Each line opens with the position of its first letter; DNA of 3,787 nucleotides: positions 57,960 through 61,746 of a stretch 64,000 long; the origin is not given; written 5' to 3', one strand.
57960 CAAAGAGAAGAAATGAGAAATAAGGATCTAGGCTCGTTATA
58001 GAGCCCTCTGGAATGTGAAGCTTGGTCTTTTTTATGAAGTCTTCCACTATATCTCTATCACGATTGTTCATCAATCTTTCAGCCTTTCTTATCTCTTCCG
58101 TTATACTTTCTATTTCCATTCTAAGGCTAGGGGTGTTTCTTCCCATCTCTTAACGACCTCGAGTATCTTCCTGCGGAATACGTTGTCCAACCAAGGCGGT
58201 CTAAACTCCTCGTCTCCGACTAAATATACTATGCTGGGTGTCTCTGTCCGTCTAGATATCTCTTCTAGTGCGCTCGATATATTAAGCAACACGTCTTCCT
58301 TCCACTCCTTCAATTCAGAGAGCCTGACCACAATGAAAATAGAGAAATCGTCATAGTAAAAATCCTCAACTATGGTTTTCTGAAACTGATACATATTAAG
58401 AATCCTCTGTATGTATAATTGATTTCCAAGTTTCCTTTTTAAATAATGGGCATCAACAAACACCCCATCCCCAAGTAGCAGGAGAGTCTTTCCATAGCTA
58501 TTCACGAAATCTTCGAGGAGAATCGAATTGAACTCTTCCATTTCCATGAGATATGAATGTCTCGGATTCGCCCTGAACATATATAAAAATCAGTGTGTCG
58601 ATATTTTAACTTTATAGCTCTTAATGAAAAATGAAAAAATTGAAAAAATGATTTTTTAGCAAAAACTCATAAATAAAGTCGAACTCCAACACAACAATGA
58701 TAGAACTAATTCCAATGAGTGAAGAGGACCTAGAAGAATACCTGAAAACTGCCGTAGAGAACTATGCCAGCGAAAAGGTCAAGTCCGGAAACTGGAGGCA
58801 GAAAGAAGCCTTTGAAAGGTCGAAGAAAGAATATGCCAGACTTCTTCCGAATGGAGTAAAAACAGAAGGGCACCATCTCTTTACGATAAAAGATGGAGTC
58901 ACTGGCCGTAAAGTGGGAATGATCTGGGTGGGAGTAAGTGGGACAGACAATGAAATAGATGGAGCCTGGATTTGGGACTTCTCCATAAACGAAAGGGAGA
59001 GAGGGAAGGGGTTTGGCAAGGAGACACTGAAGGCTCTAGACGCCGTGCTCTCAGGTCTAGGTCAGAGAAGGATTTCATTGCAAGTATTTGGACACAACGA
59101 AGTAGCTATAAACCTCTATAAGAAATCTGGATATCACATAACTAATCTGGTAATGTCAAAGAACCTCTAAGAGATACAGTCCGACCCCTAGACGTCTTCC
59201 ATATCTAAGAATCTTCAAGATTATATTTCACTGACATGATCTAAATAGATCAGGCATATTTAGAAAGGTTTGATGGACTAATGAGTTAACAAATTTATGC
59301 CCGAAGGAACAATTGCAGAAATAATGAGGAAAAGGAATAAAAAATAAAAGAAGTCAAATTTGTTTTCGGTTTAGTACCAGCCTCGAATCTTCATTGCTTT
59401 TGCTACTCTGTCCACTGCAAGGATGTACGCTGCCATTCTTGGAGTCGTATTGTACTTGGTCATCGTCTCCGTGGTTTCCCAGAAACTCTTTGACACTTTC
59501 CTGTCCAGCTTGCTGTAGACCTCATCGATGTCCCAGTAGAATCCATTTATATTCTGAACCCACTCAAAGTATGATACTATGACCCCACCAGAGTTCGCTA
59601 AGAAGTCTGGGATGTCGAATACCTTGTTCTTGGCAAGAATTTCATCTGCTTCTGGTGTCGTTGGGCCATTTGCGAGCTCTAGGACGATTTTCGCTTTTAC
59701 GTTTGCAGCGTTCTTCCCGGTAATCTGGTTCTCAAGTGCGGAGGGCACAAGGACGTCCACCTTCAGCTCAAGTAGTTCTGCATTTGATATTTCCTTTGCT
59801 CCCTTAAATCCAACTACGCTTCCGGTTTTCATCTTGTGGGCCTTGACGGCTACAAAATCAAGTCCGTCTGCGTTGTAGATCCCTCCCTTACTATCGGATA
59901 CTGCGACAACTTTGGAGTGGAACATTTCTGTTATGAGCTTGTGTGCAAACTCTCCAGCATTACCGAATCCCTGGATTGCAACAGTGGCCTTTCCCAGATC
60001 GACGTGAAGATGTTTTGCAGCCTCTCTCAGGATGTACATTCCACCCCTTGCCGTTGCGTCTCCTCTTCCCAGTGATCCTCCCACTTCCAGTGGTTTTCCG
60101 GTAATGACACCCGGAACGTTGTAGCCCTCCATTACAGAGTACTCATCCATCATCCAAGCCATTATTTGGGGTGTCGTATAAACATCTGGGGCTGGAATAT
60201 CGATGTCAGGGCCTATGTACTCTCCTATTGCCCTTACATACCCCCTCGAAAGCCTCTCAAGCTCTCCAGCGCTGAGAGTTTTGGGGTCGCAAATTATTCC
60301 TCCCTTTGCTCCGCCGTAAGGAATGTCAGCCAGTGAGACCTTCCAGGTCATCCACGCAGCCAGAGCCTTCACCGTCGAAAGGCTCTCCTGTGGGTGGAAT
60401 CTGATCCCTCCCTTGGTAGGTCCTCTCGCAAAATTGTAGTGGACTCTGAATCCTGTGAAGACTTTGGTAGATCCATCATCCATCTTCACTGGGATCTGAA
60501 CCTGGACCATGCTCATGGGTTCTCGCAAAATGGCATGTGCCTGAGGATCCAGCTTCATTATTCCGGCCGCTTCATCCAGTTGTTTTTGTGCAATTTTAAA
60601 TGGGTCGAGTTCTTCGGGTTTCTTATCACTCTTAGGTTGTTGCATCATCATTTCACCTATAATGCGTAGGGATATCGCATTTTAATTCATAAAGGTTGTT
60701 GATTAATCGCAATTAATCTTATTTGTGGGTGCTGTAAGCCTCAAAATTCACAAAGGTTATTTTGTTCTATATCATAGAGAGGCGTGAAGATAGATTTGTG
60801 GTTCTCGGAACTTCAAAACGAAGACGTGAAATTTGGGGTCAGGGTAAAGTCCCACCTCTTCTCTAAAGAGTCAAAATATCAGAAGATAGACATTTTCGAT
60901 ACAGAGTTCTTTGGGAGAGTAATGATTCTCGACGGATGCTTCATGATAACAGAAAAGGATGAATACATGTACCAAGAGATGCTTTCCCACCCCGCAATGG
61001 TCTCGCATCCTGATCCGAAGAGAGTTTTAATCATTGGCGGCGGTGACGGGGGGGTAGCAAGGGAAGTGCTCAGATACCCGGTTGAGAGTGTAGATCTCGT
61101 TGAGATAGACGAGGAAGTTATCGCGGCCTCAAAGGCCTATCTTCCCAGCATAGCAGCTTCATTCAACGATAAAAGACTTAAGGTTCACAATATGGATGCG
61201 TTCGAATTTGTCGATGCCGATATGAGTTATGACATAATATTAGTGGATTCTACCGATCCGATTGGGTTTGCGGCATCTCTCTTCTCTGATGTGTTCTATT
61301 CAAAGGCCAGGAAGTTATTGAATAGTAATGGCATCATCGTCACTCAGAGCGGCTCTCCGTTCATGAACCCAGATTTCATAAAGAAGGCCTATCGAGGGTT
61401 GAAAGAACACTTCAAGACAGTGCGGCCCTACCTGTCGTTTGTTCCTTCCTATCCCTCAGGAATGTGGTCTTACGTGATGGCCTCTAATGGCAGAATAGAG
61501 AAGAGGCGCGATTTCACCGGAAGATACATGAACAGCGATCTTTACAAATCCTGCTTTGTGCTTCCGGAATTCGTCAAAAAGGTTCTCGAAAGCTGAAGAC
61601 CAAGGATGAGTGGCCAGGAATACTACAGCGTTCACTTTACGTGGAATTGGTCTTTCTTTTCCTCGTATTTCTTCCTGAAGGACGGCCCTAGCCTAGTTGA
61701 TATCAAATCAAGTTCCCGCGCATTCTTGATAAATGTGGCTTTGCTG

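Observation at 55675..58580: Translationally coupled four-gene cassette: 156-aa unknown, 72-aa unknown, exonuclease-dead PolB2-like polymerase, DUF1805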

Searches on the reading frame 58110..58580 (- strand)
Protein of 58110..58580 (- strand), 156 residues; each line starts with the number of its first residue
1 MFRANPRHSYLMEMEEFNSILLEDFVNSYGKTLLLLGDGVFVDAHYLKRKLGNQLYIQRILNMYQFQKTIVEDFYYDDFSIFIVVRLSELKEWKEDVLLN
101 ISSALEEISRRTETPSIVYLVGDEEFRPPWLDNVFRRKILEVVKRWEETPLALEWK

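Call 3: search_protein_families(library=pfam, proteins=[window:58110-58580:-], max_evalue=1)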
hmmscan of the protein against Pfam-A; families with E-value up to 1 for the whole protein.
window:58110-58580:- (156 aa): 1 family
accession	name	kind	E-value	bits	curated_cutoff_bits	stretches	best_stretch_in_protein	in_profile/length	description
PF20390.3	DUF6685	-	0.15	12.3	24.6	1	42-93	88-131/207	Family of unknown function (DUF6685)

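Call 4: search_protein_families(library=ncbifam, proteins=[window:58110-58580:-], max_evalue=1)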
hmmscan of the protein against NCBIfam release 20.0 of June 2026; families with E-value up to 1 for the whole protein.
window:58110-58580:- (156 aa): 0 families

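Call 19: find_homologous_proteins(query=window:58110-58580:-, max_evalue=0.001)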
Query window:58110-58580:- (156 aa): 25 proteins with E <= 0.001 among 72 candidates.
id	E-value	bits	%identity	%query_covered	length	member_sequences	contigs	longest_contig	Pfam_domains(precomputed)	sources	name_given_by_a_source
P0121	7.7e-93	326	96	100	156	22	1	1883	-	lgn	-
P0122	1.5e-92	326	94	100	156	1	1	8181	-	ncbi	-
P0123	4.0e-91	321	95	100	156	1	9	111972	-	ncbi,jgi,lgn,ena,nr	ncbi:MAG: hypothetical protein M1290_03795 [Candidatus Thermoplasmatota archaeon]|jgi:hypothetical p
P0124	3.1e-90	318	92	100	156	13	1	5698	-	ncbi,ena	-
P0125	1.5e-89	316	91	100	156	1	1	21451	-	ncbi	-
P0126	1.0e-84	300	85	100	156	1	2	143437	-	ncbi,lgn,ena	-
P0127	1.1e-84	300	86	100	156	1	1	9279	-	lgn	-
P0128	1.2e-84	300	84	100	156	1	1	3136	-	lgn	-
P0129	5.0e-84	298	85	100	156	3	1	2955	-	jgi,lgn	-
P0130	3.9e-80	285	83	100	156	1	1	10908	-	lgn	-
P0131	6.4e-72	259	74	100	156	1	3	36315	-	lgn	-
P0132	1.8e-70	254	74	100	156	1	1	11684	-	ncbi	ncbi:MAG: hypothetical protein ACP5UZ_06350 [Thermoplasmata archaeon]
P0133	1.0e-68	248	72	100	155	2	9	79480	-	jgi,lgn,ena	jgi:hypothetical protein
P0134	3.4e-66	240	72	100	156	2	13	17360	-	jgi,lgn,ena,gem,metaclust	jgi:hypothetical protein|metaclust:\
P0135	8.3e-66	239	68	100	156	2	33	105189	-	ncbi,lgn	ncbi:MAG: hypothetical protein QW078_02930 [Thermoplasmatales archaeon]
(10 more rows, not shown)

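Call 23: search_solved_structures(query=A2, max_evalue=10, show_alignments=3)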
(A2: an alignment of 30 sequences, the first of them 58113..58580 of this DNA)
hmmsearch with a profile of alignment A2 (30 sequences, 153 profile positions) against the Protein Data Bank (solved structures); distinct sequences matched with E-value up to 10: 7.
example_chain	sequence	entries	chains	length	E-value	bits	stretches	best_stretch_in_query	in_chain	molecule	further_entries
6nvt_A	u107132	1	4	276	0.2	14.2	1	95-148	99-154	Beta-lactamase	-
6nvu_A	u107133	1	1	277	0.21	14.1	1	95-148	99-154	Beta-lactamase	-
6i52_A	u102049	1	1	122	0.24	13.9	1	4-62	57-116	Replication factor A protein 3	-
6pq8_A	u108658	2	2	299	0.24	13.9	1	95-148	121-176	Beta-lactamase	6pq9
6v4w_A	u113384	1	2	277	0.25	13.9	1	104-147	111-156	Beta-lactamase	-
4z54_A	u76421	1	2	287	0.9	12.1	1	95-148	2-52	Neuronal-specific septin-3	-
5gs8_A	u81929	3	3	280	0.98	12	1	100-148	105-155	Beta-lactamase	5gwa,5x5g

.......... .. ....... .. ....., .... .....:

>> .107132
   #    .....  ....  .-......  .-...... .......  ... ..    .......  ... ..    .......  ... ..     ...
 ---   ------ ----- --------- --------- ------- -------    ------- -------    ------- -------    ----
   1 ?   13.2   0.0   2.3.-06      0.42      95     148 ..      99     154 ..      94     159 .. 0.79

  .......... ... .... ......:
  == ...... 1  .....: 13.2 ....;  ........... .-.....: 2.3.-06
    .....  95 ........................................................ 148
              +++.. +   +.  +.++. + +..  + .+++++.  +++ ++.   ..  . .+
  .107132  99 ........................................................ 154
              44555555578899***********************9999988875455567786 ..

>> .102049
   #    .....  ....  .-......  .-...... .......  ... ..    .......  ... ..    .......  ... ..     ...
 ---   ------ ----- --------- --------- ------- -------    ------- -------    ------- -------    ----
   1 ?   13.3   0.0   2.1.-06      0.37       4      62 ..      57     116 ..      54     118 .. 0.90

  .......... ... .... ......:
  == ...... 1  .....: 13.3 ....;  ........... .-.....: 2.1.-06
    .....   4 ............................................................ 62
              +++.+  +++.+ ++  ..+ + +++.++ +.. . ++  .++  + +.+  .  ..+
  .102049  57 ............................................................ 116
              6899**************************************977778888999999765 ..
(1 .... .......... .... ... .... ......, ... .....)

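Call 24: search_protein_families(library=pfam, alignment_id=A2, max_evalue=1)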
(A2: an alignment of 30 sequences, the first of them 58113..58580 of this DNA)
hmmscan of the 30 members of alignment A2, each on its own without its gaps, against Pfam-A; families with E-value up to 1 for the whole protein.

A. member 1, window:58113-58580:- (156 aa): 1 family
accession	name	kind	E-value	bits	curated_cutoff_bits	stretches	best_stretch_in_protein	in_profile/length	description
PF20390.3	DUF6685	-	0.15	12.3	24.6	1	42-93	88-131/207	Family of unknown function (DUF6685)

B. families by the number of members that match (of 30 scanned): 8 families
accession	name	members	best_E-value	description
PF15091.11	DUF4554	2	0.26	Domain of unknown function (DUF4554)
PF14745.11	WASH-4_N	1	0.014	WASH complex subunit 4, N-terminal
PF21496.2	MIC5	1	0.05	Microneme protein MIC5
PF25253.1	DUF7855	1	0.062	Family of unknown function (DUF7855)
PF00070.33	Pyr_redox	1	0.12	Pyridine nucleotide-disulphide oxidoreductase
PF21698.3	Spo16_C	1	0.14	Spo16 protein, C-terminal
PF20390.3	DUF6685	1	0.15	Family of unknown function (DUF6685)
PF14499.12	DUF4437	1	0.16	Domain of unknown function (DUF4437)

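Call 38: predict_structure(alignment_id=A3)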
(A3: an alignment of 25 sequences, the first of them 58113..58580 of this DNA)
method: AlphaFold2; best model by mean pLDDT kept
length: 156 residues; sequences in the alignment: 25
mean_pLDDT: 83.9   pTM: 0.80
mean pLDDT of the five models: 83.9, 82.6, 82.5, 81.7, 80.3
residues with pLDDT >= 90: 81; 70-90: 58; 50-70: 2; < 50: 15
segments of 3 or more residues with pLDDT < 50: 142-156
pLDDT, mean of each block of 10 residues (from residue 1): 82 89 93 93 92 94 89 81 93 90 92 93 86 85 36 32
secondary structure, 60 per line:
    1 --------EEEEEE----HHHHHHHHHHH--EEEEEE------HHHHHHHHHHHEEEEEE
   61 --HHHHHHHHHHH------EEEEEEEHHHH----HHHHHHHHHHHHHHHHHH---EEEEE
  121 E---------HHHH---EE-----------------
elements in order: E9-14 H19-29 E32-37 H44-54 E55-60 H63-73 E80-86 H87-90 H95-112 E116-121 H131-134

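Call 40: fold_search(model_id=the predicted structure, library=pdb)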
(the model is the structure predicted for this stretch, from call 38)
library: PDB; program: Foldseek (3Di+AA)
matches with E <= 10: 1628; with E <= 0.001: 10
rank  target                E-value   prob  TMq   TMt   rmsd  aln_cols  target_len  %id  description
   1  9gbg                  6.1e-05  1.00  0.51  0.30   4.4       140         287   10  Putative Phage Recombinase UvsX (released 2026-02-18)
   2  2oes                  1.9e-04  1.00  0.57  0.32   4.6       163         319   11  MSrecA-native-SSB (released 2007-06-19)
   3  1mo6                  3.2e-04  1.00  0.52  0.30   4.1       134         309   13  RECA-DATP-MG COMPLEX (released 2003-02-18)
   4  3k0c_E                6.9e-04  1.00  0.53  0.20   4.3       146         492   13  Crystal structure of the phosphorylation-site double mutant S431A/T432E of the KaiC circadian clock protein (released 2010-03-31)
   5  9fp0_E                7.3e-04  1.00  0.49  0.18   5.1       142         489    9  Cryo-EM structure of the 'crown'less Bcs macrocomplex for E. coli cellulose secretion in non-saturating c-di-GMP (loca (released 2024-10-16)
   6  4lcb                  7.3e-04  1.00  0.43  0.29   8.3       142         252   11  Structure of Vps4 homolog from Acidianus hospitalis (released 2013-11-06)
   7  5nwl_D                7.8e-04  1.00  0.52  0.31   5.5       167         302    8  Crystal structure of a human RAD51-ATP filament. (released 2018-03-07)
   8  7s65_B                8.9e-04  1.00  0.55  0.23   4.9       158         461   11  Compressed conformation of nighttime state KaiC (released 2021-09-22)
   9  9uoo                  9.5e-04  1.00  0.55  0.30   3.7       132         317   15  Klebsiella pneumoniae RecA (released 2026-02-18)
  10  5jrj                  9.5e-04  1.00  0.55  0.32   4.7       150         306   15  Crystal Structure of Herbaspirillum seropedicae RecA (released 2016-08-03)
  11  7s65_A                1.1e-03  1.00  0.61  0.25   4.1       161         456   11  Compressed conformation of nighttime state KaiC (released 2021-09-22)
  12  9omz_B                1.1e-03  1.00  0.57  0.31   5.4       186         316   10  Cryo-EM structure of a pentameric RAD51-XRCC3-RAD51C-RAD51D-XRCC2 (51-X3CDX2) complex. (released 2026-04-01)
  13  2odn                  1.1e-03  1.00  0.53  0.29   3.9       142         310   11  MSRECA-dATP complex (released 2007-06-19)
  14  8zn5_B                1.1e-03  1.00  0.52  0.22   4.8       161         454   16  Crystal Structure of Designed Clock Protein KaiC (released 2025-04-16)
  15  8jnd_K                1.1e-03  1.00  0.51  0.31   5.9       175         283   10  The cryo-EM structure of the nonameric RAD51 ring bound to the nucleosome with the linker DNA binding (released 2024-03-27)
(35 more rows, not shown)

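Call 66: search_protein_representatives(alignment_id=A3)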
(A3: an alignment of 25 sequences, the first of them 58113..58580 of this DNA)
Query: 25 sequences, 156 profile positions. Proteins with E-value up to 0.001 (for the whole library): 10; up to 1e-10: 5; up to 1e-30: 4. The best 10 are listed.
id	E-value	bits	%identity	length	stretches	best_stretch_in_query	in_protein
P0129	8.8e-78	275.7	-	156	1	1-156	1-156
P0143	4.5e-56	205.2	-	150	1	7-156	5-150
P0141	3.7e-50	185.9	-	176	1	3-151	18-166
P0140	3.9e-34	133.9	-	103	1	1-82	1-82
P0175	7.5e-30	119.9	-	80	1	50-122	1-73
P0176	6.4e-07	45.4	-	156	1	23-134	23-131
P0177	1.6e-05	40.9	-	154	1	13-150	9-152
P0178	6.7e-05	38.9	-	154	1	13-142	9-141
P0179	1.4e-04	37.8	-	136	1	16-118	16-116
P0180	9.8e-04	35.1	-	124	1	8-131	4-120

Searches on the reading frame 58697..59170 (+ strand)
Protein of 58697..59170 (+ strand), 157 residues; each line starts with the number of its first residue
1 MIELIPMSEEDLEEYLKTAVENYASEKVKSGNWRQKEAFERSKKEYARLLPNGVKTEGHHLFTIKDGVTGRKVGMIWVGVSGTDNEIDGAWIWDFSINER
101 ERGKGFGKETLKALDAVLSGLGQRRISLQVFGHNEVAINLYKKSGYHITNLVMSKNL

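Call 61: search_protein_families(library=pfam, proteins=[window:58697-59170:+], max_evalue=0.00001)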
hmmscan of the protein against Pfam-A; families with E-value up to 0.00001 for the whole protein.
window:58697-59170:+ (157 aa): 4 families
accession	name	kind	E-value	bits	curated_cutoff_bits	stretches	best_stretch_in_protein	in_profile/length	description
PF00583.31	Acetyltransf_1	-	2.3e-12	47.7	20.7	1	36-146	10-116/116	Acetyltransferase (GNAT) family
PF13420.13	Acetyltransf_4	-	1.1e-09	39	24.3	1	8-150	5-138/155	Acetyltransferase (GNAT) domain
PF13508.13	Acetyltransf_7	-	8.1e-08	33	27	1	58-147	2-83/84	Acetyltransferase (GNAT) domain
PF13302.13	Acetyltransf_3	-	4.9e-06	27.7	25.4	1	3-146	3-137/138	Acetyltransferase (GNAT) domain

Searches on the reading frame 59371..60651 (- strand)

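Call 61: search_protein_families(library=pfam, proteins=[window:59371-60651:-], max_evalue=0.00001)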
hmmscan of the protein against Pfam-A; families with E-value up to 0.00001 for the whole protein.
window:59371-60651:- (426 aa): 2 families
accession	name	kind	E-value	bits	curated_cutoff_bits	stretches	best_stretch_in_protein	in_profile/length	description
PF00208.27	ELFV_dehydrog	-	1.7e-78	264.1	23.4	1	191-424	1-241/241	Glutamate/Leucine/Phenylalanine/Valine dehydrogenase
PF02812.23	ELFV_dehydrog_N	-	2.4e-57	192.7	25.3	1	45-172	1-128/129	Glu/Leu/Phe/Val dehydrogenase, dimerisation domain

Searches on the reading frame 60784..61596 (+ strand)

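Call 61: search_protein_families(library=pfam, proteins=[window:60784-61596:+], max_evalue=0.00001)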
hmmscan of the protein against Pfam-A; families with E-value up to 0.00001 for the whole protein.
window:60784-61596:+ (270 aa): 2 families
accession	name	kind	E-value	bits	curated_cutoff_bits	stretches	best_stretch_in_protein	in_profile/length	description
PF01564.23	Spermine_synth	-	3.1e-61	206.6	22.9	1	61-236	2-179/186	Spermine/spermidine synthase domain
PF17284.7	Spermine_synt_N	-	5.2e-15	55.5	22.1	1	5-57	1-53/53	Spermidine synthase tetramerisation domain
